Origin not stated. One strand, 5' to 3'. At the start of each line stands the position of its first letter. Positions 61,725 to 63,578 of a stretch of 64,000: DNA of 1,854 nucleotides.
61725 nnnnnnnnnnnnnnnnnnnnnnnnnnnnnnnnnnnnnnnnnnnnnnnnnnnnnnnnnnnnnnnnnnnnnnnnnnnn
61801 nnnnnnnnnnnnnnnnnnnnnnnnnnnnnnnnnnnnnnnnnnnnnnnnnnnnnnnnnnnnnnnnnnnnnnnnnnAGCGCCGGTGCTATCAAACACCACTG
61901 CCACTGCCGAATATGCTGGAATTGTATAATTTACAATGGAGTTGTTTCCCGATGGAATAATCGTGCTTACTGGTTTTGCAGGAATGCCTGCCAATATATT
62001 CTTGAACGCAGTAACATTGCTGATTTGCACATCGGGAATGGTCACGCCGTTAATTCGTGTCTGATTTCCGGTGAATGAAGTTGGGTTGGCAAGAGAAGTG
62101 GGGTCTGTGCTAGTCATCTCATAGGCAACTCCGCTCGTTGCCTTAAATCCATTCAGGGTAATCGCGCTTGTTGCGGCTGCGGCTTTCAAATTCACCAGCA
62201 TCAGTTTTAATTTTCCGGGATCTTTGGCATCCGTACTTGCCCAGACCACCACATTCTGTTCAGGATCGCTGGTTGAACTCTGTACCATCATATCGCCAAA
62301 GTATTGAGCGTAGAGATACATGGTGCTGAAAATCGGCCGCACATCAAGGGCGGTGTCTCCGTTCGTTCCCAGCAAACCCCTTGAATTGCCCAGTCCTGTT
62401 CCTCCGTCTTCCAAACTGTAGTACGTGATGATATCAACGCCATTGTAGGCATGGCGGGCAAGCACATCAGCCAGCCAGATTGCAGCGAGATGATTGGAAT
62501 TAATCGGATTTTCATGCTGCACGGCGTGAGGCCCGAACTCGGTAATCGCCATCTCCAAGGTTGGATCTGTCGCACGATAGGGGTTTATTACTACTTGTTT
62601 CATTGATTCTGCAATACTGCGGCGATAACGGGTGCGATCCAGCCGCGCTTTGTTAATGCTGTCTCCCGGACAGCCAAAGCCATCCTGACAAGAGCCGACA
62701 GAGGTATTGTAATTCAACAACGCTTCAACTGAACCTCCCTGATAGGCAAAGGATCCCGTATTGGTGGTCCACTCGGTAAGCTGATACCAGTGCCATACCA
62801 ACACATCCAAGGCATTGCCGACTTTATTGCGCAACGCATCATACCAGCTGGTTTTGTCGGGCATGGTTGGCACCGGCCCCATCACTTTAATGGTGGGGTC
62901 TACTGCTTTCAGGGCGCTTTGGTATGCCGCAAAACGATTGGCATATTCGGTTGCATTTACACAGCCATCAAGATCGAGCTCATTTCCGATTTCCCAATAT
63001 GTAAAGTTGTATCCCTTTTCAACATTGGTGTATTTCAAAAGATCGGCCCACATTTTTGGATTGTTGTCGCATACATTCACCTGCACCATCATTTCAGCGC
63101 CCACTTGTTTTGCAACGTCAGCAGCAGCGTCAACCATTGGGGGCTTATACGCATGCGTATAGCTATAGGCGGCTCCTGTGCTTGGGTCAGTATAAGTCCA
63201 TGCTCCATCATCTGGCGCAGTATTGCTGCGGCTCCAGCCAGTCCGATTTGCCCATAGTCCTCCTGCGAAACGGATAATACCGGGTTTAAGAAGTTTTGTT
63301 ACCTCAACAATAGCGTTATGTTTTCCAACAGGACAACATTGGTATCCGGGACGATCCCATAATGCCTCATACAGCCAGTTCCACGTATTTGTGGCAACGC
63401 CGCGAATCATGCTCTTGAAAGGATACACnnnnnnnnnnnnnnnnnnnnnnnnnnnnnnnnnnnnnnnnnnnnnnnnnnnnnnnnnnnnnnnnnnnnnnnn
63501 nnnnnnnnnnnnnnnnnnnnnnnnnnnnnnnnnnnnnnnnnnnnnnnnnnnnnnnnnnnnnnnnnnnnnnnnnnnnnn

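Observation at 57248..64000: Cellulosome-like cohesin/dockerin module with anchoring protein, scaffoldin-like protein, pilin and dockerin-bearing glycoside hydrolase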

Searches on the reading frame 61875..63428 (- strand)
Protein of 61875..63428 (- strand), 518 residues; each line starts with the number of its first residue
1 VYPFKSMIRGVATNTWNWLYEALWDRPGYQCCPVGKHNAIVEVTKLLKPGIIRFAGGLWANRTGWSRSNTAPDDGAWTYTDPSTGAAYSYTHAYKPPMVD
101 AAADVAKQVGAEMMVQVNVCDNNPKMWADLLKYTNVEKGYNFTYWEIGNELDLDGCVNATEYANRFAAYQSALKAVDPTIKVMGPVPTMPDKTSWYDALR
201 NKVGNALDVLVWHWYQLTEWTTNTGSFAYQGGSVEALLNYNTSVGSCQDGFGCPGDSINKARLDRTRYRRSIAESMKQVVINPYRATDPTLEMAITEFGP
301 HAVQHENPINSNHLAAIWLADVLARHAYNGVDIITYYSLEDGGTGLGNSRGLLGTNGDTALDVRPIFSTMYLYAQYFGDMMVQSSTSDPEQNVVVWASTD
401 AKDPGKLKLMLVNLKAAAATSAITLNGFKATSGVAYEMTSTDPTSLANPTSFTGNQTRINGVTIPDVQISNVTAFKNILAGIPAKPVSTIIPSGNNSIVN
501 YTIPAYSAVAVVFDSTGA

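Call 57: search_protein_families(library=pfam, proteins=[window:61875-63428:-], max_evalue=10)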
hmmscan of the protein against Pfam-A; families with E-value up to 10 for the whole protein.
seq(518 aa): 4 families
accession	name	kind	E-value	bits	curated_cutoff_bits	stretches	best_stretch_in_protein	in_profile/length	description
PF03662.20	Glyco_hydro_79n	-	2.8e-06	27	23.1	1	123-218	147-247/318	Glycosyl hydrolase family 79, N-terminal domain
PF12891.13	Glyco_hydro_44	-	0.0097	16.3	25.1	1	156-225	140-208/223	Glycoside hydrolase family 44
PF22848.2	ASD1_dom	-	0.041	13.9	22.2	1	120-224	119-218/239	Alpha-L-arabinofuranosidase 1 domain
PF01229.23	Glyco_hydro_39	-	0.068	12.4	26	1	139-189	149-200/472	Glycosyl hydrolases family 39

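Call 58: search_solved_structures(query=window:61875-63428:-, max_evalue=10, show_alignments=2)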
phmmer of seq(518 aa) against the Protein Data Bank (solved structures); distinct sequences matched with E-value up to 10: 10.
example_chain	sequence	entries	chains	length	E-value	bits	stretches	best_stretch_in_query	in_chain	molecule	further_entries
3s2c_A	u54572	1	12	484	6.8e-05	25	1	126-226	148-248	Alpha-N-arabinofuranosidase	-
3ug3_A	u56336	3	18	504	8.8e-05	24.6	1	126-219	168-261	Alpha-L-arabinofuranosidase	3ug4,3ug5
4atw_A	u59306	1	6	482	0.00011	24.2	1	125-219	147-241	ALPHA-L-ARABINOFURANOSIDASE DOMAIN PROTEIN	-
7pr9_A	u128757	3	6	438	0.0017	20.4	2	73-188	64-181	Glyco_hydro_44 domain-containing protein | Glycoside hydrolase family 44 domain-containing protein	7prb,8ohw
5bwi_A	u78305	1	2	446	0.0017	20.4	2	73-188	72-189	Glycoside Hydrolase Family 79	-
4m29_A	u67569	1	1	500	0.011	17.7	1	143-216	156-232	Beta-xylosidase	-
4ekj_A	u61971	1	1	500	0.011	17.7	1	143-216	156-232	Beta-xylosidase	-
5z3k_A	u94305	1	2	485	0.027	16.4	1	127-216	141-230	glucosidase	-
7mn2_A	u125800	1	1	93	0.34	12.8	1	68-110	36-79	Sb2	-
8i0a_A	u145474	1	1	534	0.34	12.8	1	127-191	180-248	alpha-L-arabinofuranosidase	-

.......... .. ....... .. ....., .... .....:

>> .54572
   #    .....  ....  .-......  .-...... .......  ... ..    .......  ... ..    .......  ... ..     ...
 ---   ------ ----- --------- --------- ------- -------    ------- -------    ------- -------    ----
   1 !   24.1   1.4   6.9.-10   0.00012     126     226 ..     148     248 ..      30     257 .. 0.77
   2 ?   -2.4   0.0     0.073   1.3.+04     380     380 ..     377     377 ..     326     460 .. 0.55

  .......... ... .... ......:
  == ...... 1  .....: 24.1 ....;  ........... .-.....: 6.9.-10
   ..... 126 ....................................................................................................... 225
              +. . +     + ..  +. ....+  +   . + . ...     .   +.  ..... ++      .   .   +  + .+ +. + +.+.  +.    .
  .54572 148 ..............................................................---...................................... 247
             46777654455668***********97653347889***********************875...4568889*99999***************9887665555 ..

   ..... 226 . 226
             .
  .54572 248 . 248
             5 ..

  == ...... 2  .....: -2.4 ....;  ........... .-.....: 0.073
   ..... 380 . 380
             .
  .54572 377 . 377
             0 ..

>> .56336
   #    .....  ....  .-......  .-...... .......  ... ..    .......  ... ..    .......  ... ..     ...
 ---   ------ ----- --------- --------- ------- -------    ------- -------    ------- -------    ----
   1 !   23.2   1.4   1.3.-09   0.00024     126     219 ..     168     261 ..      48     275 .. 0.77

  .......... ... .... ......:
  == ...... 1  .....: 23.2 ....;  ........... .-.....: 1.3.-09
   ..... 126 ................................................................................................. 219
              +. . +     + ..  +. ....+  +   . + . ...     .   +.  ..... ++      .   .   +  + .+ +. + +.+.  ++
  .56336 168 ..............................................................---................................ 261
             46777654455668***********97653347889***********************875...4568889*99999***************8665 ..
